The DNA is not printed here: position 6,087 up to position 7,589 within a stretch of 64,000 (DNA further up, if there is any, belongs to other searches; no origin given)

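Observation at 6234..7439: ATP-dependent PEP carboxykinase (PckA) homolog inserted into the core replication module between gp45 and gp46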

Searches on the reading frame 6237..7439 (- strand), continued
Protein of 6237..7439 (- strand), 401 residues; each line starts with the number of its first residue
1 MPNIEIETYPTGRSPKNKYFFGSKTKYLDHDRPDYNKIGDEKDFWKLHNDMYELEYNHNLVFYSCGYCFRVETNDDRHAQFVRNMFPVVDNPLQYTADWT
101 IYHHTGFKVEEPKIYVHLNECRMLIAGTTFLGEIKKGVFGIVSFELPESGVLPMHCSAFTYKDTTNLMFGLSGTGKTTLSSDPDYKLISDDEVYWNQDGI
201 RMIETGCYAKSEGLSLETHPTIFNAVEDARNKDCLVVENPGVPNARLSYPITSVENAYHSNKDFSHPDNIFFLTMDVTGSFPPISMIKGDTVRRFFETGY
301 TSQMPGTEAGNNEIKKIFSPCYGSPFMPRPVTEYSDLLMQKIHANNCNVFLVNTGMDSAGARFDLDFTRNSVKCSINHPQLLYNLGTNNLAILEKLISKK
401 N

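Call 10: find_related_loci(query=window:6237-7439:-, collection=viral_contigs, flank=8000)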
Query window:6237-7439:- (401 aa) in viral_contigs; peptide patterns used: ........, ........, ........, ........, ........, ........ (x = any residue, [..] = any of these).
111 stretches matched a pattern; 83 encode a relative of the query (tblastn E <= 1e-3); the best 80 are kept; 80 distinct loci.
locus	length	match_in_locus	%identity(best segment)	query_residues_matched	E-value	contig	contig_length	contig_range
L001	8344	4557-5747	79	1-398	0e+0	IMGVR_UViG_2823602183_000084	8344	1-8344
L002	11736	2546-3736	79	1-398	0e+0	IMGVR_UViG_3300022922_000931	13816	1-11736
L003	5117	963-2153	78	1-398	0e+0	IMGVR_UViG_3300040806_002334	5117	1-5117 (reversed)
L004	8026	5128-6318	78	1-398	0e+0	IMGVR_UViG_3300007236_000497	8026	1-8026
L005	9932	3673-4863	78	1-398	0e+0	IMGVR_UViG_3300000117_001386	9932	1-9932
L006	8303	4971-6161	79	1-398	0e+0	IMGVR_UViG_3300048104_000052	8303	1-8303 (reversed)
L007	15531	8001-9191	78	1-398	0e+0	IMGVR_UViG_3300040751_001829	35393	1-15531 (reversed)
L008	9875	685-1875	79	1-398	0e+0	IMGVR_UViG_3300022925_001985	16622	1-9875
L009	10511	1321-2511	79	1-398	0e+0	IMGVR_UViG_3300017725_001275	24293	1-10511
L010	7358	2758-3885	82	1-376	0e+0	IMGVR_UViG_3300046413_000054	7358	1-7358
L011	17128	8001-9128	82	1-376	0e+0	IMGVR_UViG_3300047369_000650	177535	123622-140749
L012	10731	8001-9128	82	1-376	0e+0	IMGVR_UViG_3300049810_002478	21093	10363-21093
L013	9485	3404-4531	82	1-376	0e+0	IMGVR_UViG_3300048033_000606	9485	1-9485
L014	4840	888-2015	82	1-376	0e+0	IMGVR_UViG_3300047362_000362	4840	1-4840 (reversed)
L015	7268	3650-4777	81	1-376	0e+0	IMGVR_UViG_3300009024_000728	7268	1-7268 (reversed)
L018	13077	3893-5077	73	3-399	0e+0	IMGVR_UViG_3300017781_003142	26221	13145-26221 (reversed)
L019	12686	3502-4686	73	3-399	0e+0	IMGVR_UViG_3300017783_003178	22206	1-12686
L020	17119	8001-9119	78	3-376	0e+0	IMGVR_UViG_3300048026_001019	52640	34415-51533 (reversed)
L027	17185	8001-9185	68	1-397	0e+0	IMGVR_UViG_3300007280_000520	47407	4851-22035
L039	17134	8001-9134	68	3-377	1e-173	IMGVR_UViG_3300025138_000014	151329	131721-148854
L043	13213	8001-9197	65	1-400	7e-173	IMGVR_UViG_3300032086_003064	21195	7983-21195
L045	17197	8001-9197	65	1-400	7e-173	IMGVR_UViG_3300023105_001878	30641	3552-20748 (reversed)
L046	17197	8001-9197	65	1-400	4e-172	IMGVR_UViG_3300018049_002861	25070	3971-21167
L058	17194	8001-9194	64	1-399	1e-164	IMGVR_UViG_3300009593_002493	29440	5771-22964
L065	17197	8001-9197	63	1-400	9e-160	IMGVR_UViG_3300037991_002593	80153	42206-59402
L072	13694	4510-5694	71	3-399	0e+0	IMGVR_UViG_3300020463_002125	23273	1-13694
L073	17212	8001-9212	65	1-400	7e-167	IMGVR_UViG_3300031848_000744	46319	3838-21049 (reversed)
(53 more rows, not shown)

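Call 41: search_protein_families(library=pfam, proteins=[L027:9395-10198:+, L027:6598-7404:+, L027:10201-11247:+, L027:4243-5745:+, L027:11265-11963:+, L027:12371-12922:+, L027:5931-6311:+, L027:6324-6644:+, L027:9187-9399:+], max_evalue=0.01)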
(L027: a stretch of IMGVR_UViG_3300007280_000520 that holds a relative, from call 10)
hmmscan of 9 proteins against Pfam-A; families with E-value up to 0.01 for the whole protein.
L027:9395-10198:+ (268 aa): 1 family
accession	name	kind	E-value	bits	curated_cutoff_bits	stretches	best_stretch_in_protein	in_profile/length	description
PF00274.25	Glycolytic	-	1.4e-07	31.1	22.2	0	6-88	15-99/349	Fructose-bisphosphate aldolase class-I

L027:6598-7404:+ (269 aa): 3 families
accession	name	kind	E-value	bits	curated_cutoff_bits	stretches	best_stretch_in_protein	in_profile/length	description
PF01050.24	MannoseP_isomer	-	2.1e-19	70.3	23.6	1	160-267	11-113/116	Mannose-6-phosphate isomerase C-terminal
PF01467.32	CTP_transf_like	-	7.4e-13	49.3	21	1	24-102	2-74/133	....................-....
PF07883.17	Cupin_2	-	8.5e-06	25.8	27.2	1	199-255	19-70/70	Cupin domain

L027:10201-11247:+ (349 aa): 1 family
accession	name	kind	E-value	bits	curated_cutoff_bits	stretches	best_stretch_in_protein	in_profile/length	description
PF00534.26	Glycos_transf_1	-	0.0051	16.8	26.4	1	233-286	80-133/172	Glycosyl transferases group 1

L027:4243-5745:+ (501 aa): 1 family
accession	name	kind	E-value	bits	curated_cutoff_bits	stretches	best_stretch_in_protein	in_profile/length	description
PF20109.4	Trans_reg_dom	-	0.0021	18.8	23.8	0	169-197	14-42/60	Proteobacterial transcriptional regulator-like domain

L027:11265-11963:+ (233 aa): 1 family
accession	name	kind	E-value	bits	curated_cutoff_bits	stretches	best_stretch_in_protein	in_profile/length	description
PF01227.27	GTP_cyclohydroI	-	5.4e-37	127.4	27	1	46-224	6-178/179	GTP cyclohydrolase I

L027:12371-12922:+ (184 aa): 1 family
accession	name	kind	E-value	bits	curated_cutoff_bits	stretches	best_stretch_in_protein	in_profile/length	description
PF00156.33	Pribosyltran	-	1.2e-12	47.9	26.3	1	10-178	12-154/158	Phosphoribosyl transferase domain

L027:5931-6311:+ (127 aa): 0 families

L027:6324-6644:+ (107 aa): 0 families

L027:9187-9399:+ (71 aa): 0 families

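Call 42: predict_structure(alignment_id=A2)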
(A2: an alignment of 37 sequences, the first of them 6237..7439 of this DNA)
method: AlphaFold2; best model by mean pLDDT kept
length: 401 residues; sequences in the alignment: 37
mean_pLDDT: 88.1   pTM: 0.89
mean pLDDT of the five models: 88.1, 87.1, 87.0, 83.8, 82.5
residues with pLDDT >= 90: 239; 70-90: 122; 50-70: 37; < 50: 3
segments of 3 or more residues with pLDDT < 50: none
pLDDT, mean of each block of 10 residues (from residue 1): 81 76 95 87 97 94 97 95 95 95 92 95 93 91 95 93 92 66 91 94 92 87 95 93 88 93 93 87 91 86 57 66 72 94 96 89 89 92 73 83 47
secondary structure, 60 per line:
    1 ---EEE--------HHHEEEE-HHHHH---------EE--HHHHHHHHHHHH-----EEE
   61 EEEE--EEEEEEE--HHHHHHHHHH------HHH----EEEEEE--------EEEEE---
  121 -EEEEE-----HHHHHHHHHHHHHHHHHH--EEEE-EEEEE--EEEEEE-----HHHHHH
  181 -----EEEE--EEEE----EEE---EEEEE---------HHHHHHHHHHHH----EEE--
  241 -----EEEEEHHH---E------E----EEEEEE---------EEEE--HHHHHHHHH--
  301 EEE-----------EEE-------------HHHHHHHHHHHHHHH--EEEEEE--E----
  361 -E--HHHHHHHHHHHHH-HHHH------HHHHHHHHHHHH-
elements in order: E4-6 E18-21 H23-27 H41-52 E58-64 E67-73 H76-85 E99-104 E113-117 E122-126 H132-149 E152-155 E157-161 E164-169 H175-180 E186-189 E192-195 E200-202 E206-210 H220-231 E236-238 E246-250 E269-274 E284-287 H290-298 E301-303 E315-317 H331-345 E348-353 H365-377 H379-382 H389-400

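Call 44: search_protein_representatives(protein=window:6237-7439:-)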
Query: 401 residues. Proteins with E-value up to 0.001 (for the whole library): 2490; up to 1e-10: 1259; up to 1e-30: 198. The best 150 are listed.
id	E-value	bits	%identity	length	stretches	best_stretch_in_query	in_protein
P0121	6.4e-162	555.9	67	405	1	1-377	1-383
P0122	3.9e-61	224.0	66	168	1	1-169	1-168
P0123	3.5e-56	207.7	38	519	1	11-358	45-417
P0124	5.6e-56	207.0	38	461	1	11-373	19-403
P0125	1.7e-55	205.4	39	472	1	11-368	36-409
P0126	1.5e-54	202.3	41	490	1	5-374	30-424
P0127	3.1e-54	201.2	49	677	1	114-356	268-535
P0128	6.7e-54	200.1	40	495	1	11-373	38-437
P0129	8.1e-54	199.9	39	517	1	11-375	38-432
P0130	1.4e-53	199.1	40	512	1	58-372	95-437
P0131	2.3e-53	198.4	39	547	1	11-371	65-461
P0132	5.7e-53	197.1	42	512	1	67-376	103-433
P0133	1.0e-52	196.2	41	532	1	113-379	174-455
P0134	5.1e-52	193.9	40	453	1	73-388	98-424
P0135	1.3e-51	192.6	38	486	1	71-377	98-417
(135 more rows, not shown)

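Call 46: fold_search(model_id=the predicted structure, library=pdb)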
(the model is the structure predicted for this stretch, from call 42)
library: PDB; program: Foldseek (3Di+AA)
matches with E <= 10: 374; with E <= 0.001: 111
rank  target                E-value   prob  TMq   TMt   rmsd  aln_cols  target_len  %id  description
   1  9a4u_A                1.1e-36  1.00  0.83  0.64   3.1       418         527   35  Integrative model of PCKA-QOX2 by crosslinking MS and deep learning (released 2024-09-18)
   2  1xkv_A                1.9e-36  1.00  0.83  0.65   2.9       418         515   32  Crystal Structure Of ATP-Dependent Phosphoenolpyruvate Carboxykinase From Thermus thermophilus HB8 (released 2005-10-11)
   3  1xkv_B                2.9e-36  1.00  0.82  0.64   2.9       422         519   32  Crystal Structure Of ATP-Dependent Phosphoenolpyruvate Carboxykinase From Thermus thermophilus HB8 (released 2005-10-11)
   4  6at3_A                3.1e-36  1.00  0.84  0.64   3.4       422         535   30  E. coli phosphoenolpyruvate carboxykinase Y207F mutant bound to thiosulfate and oxaloacetate (released 2018-08-29)
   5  2pc9_A                4.4e-36  1.00  0.84  0.66   2.9       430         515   32  Crystal Structure Of ATP-Dependent Phosphoenolpyruvate Carboxykinase From Thermus thermophilus HB8 (released 2007-10-02)
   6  2pc9_D                6.3e-36  1.00  0.83  0.66   3.0       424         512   32  Crystal Structure Of ATP-Dependent Phosphoenolpyruvate Carboxykinase From Thermus thermophilus HB8 (released 2007-10-02)
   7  2pc9_C                8.0e-36  1.00  0.83  0.65   3.0       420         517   32  Crystal Structure Of ATP-Dependent Phosphoenolpyruvate Carboxykinase From Thermus thermophilus HB8 (released 2007-10-02)
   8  1oen                  1.8e-35  1.00  0.81  0.63   3.5       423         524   30  PHOSPHOENOLPYRUVATE CARBOXYKINASE (released 1996-11-08)
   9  6at3_B                1.9e-35  1.00  0.84  0.64   3.4       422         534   31  E. coli phosphoenolpyruvate carboxykinase Y207F mutant bound to thiosulfate and oxaloacetate (released 2018-08-29)
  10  6crt                  2.1e-35  1.00  0.83  0.64   3.4       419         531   30  Arg65Gln Mutagenic E.coli PCK (released 2018-04-04)
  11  6at4_B                2.5e-35  1.00  0.84  0.64   3.4       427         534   32  E. coli phosphoenolpyruvate carboxykinase bound to thiosulfate (released 2018-08-29)
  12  2pc9_B                2.6e-35  1.00  0.82  0.65   3.1       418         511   32  Crystal Structure Of ATP-Dependent Phosphoenolpyruvate Carboxykinase From Thermus thermophilus HB8 (released 2007-10-02)
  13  1j3b_B                3.5e-35  1.00  0.82  0.64   2.8       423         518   32  Crystal structure of ATP-dependent phosphoenolpyruvate carboxykinase from Thermus thermophilus HB8 (released 2003-02-11)
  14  1k3c                  3.7e-35  1.00  0.83  0.63   3.4       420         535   30  Phosphoenolpyruvate carboxykinase in complex with ADP, AlF3 and Pyruvate (released 2001-12-19)
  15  1ytm_A                4.0e-35  1.00  0.84  0.66   3.0       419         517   32  Crystal structure of phosphoenolpyruvate carboxykinase of Anaerobiospirillum succiniciproducens complexed with ATP, ox (released 2006-01-24)
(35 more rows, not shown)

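Call 53: find_encoding_contigs(protein=window:6237-7439:-, flank=10000, max_places=4)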
Protein window:6237-7439:- (401 aa): 5 contigs read that carry it; 4 places shown.
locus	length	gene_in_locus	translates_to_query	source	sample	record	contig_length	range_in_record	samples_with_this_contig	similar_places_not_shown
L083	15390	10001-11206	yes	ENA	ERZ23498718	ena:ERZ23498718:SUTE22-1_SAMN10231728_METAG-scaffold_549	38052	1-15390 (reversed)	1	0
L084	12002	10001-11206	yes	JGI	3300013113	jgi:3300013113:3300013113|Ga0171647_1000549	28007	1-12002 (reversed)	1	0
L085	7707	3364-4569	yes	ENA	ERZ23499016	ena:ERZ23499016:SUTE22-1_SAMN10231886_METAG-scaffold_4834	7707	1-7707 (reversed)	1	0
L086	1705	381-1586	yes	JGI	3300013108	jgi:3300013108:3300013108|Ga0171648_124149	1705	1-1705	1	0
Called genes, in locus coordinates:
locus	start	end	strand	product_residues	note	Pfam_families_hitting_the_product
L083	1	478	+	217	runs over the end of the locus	PF03420:Peptidase_S77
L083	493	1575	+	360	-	PF25623:T4_CASP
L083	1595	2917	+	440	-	PF07068:Gp23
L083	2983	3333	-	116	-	-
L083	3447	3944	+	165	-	-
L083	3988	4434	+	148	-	PF11056:UvsY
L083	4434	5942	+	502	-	PF21241:UvsW_N, PF00270:DEAD, PF04851:ResIII, PF00271:Helicase_C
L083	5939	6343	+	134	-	-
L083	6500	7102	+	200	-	-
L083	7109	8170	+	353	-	-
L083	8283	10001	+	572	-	PF02463:SMC_N, PF13476:AAA_23, PF13555:AAA_29, PF13304:AAA_21 (weak)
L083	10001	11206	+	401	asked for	PF01293:PEPCK_ATP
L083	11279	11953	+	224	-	PF09116:gp45-slide_C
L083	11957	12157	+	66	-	-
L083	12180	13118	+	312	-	PF03215:Rad17 (faint), PF13401:AAA_22 (faint), PF00004:AAA, PF13177:DNA_pol3_delta2, PF21328:Gp44_lid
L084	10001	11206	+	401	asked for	PF01293:PEPCK_ATP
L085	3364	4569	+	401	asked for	PF01293:PEPCK_ATP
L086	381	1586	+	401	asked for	PF01293:PEPCK_ATP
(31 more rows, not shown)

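Call 54: find_related_loci(query=A2, collection=genome_contigs, flank=6000)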
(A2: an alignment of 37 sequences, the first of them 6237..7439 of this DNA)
Query A2 (401 aa) in genome_contigs; peptide patterns used: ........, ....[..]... (x = any residue, [..] = any of these).
70 stretches matched a pattern; 9 encode a relative of the query (tblastn E <= 1e-3); 9 distinct loci.
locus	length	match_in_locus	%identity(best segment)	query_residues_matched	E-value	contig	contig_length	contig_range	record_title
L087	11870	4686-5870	68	3-400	0e+0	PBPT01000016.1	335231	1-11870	MAG: Candidatus Neomarinimicrobiota bacterium isolate RS350 8480, whole genome shotgun sequence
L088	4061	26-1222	66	1-400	3e-177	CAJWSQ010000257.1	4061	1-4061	MAG TPA_asm: uncultured Flavobacteriales bacterium isolate ERR599059_bin.105_MetaBAT_v2.12.1_MAG genome assembly, contig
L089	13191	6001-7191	65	1-400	1e-167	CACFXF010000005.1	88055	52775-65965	uncultured Alphaproteobacteria bacterium isolate AG-414-O15 genome assembly, contig: AG-414-O15_NODE_5, whole genome sho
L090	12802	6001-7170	65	1-396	1e-167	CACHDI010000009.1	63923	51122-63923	uncultured Alphaproteobacteria bacterium isolate AG-911-F16 genome assembly, contig: AG-911-F16_NODE_9, whole genome sho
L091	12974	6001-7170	65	1-396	1e-167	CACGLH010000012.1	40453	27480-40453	uncultured Alphaproteobacteria bacterium isolate AG-910-B21 genome assembly, contig: AG-910-B21_NODE_12, whole genome sh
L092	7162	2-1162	65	4-396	4e-166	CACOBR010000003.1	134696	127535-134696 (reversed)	MAG: uncultured Alphaproteobacteria bacterium isolate AH-287-M23 genome assembly, contig: AH-287-M23_NODE_3, whole genom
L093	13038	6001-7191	64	1-400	2e-166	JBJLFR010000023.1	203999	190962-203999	MAG: Paracoccaceae bacterium isolate LRMED-261 Rhodobacteraceae-LRMED-261-C23, whole genome shotgun sequence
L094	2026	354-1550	64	1-400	8e-178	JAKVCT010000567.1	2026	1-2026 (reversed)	MAG: Saprospiraceae bacterium isolate ALOHA_ZT_61 ZT-Saprospiraceae-1_567, whole genome shotgun sequence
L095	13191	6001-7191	64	1-400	3e-168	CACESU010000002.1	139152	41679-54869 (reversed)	uncultured Alphaproteobacteria bacterium isolate AG-404-G18 genome assembly, contig: AG-404-G18_NODE_2, whole genome sho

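Call 58: list_cluster_members(proteins=[L089:6001-7191:+, L090:6001-7191:+, L093:6001-7191:+, L087:4683-5870:+, L088:26-1225:+, L094:354-1550:+, window:6237-7439:-])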
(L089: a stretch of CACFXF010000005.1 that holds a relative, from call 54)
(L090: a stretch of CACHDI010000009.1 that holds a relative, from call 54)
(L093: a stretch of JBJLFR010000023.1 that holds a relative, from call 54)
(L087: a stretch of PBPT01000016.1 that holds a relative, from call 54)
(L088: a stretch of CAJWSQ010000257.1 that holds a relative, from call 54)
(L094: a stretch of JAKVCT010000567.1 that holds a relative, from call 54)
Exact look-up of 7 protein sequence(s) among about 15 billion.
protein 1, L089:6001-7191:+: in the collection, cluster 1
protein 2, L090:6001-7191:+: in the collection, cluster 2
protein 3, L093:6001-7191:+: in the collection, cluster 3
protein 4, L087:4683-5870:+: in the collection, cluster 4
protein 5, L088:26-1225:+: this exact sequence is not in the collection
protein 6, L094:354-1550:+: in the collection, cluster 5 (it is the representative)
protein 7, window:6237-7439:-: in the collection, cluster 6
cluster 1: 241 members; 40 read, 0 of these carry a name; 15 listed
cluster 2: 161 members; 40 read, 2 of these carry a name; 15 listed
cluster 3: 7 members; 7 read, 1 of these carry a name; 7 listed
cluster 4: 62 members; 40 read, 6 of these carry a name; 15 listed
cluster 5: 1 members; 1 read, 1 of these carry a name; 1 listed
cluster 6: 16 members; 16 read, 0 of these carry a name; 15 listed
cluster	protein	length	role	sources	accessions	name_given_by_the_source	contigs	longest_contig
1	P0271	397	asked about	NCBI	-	-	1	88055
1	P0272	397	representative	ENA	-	-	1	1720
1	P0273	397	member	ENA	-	-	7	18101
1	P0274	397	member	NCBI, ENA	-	-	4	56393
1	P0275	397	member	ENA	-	-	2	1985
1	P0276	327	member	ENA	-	-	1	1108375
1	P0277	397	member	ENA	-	-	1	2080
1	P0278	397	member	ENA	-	-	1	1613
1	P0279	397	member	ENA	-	-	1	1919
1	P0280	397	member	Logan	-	-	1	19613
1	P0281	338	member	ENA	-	-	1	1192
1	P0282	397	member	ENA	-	-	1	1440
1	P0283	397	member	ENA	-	-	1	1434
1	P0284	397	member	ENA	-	-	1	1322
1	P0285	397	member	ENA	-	-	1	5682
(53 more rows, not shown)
